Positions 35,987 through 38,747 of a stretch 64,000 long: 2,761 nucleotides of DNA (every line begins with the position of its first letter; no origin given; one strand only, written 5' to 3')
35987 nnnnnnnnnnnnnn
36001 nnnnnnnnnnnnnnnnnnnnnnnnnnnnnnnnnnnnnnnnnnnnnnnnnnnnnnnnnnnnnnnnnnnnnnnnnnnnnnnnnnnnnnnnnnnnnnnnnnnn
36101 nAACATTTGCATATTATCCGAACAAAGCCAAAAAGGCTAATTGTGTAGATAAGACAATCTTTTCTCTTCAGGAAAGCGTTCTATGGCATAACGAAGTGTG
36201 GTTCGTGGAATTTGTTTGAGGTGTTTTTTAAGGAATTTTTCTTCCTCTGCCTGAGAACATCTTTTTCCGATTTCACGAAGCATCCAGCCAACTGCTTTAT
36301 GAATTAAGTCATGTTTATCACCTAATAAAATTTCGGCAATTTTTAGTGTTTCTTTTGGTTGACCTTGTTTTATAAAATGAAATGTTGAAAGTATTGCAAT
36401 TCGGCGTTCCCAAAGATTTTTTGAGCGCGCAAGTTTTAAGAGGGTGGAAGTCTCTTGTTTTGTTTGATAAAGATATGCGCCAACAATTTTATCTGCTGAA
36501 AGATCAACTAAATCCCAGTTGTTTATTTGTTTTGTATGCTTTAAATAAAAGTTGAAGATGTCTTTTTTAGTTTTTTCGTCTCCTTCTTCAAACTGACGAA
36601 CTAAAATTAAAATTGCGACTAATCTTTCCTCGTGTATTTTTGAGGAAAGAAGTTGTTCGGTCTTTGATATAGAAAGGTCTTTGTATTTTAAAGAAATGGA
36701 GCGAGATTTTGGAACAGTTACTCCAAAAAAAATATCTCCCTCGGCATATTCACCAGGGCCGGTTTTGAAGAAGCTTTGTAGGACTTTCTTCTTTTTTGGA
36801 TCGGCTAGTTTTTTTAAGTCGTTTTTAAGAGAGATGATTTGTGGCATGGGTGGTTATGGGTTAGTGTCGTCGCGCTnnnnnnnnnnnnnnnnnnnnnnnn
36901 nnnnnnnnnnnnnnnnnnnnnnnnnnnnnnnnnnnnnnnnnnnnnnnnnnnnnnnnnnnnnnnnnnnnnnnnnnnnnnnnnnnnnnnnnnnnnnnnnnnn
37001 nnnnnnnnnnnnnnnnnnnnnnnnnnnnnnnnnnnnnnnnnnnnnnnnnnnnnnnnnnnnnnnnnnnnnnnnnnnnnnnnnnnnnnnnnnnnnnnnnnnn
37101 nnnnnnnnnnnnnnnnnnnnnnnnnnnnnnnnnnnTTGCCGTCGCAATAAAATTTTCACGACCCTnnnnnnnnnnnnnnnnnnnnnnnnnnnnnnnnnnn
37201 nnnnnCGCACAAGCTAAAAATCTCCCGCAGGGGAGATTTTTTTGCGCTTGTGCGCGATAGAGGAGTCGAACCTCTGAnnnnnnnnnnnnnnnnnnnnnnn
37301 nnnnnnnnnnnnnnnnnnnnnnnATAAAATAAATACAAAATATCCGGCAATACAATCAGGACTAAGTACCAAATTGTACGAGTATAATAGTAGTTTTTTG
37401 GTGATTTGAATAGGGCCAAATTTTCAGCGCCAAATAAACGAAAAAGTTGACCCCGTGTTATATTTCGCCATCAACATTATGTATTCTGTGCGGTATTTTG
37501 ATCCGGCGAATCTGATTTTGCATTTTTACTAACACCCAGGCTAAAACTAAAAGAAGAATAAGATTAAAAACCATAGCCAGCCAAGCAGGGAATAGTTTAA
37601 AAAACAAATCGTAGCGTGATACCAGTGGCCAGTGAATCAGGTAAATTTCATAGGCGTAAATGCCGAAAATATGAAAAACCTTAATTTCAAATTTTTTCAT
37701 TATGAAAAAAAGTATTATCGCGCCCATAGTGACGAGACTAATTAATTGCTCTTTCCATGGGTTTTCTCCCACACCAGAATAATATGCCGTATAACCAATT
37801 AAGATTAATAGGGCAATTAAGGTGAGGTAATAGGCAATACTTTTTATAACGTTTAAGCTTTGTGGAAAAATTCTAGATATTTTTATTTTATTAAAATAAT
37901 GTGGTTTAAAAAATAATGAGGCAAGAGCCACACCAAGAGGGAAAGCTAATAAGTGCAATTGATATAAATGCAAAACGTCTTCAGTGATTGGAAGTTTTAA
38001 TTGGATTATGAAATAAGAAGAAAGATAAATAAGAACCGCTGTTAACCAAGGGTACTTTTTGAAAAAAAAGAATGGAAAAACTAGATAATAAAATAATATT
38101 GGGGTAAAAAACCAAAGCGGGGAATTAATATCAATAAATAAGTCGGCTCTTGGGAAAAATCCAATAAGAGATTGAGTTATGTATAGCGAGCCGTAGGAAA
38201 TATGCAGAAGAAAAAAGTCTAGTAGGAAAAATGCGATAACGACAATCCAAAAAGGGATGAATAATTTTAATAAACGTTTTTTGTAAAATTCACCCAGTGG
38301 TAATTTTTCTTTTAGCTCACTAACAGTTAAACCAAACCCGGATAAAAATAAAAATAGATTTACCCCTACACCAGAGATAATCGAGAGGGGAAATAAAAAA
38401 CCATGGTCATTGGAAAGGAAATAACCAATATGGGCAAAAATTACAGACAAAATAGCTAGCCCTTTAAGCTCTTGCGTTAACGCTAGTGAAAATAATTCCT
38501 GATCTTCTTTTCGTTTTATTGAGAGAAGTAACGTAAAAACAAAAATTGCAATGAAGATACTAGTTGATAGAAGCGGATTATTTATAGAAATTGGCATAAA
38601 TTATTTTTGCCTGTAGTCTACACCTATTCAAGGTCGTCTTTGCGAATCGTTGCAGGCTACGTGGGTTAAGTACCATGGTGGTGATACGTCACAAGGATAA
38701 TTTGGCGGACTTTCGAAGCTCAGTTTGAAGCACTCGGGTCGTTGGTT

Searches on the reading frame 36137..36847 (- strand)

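Call 43: search_protein_families(library=pfam, proteins=[window:36137-36847:-], max_evalue=0.00001)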
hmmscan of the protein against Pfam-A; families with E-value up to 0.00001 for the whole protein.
window:36137-36847:- (236 aa): 1 family
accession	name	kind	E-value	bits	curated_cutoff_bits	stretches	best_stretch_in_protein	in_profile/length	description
PF08713.17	DNA_alkylation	-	1.4e-63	214.8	21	1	8-225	2-213/213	DNA alkylation repair enzyme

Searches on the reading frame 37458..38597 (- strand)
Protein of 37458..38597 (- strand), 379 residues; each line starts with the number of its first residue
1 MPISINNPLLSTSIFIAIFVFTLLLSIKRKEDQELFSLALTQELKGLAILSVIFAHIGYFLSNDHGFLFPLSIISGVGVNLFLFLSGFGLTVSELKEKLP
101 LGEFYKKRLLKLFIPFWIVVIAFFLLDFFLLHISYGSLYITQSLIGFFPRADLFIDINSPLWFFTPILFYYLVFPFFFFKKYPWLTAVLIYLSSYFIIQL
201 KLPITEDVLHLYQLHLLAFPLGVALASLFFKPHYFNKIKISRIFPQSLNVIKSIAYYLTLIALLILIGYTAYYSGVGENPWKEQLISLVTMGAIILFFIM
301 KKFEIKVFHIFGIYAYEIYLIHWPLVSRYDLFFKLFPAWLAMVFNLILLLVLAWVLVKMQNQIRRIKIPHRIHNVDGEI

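Call 43: search_protein_families(library=pfam, proteins=[window:37458-38597:-], max_evalue=0.00001)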
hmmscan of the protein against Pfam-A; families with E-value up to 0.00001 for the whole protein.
window:37458-38597:- (379 aa): 1 family
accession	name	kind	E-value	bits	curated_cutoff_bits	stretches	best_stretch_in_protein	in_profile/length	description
PF01757.29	Acyl_transf_3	-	3.1e-26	92.6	31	1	44-357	7-325/326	Acyltransferase domain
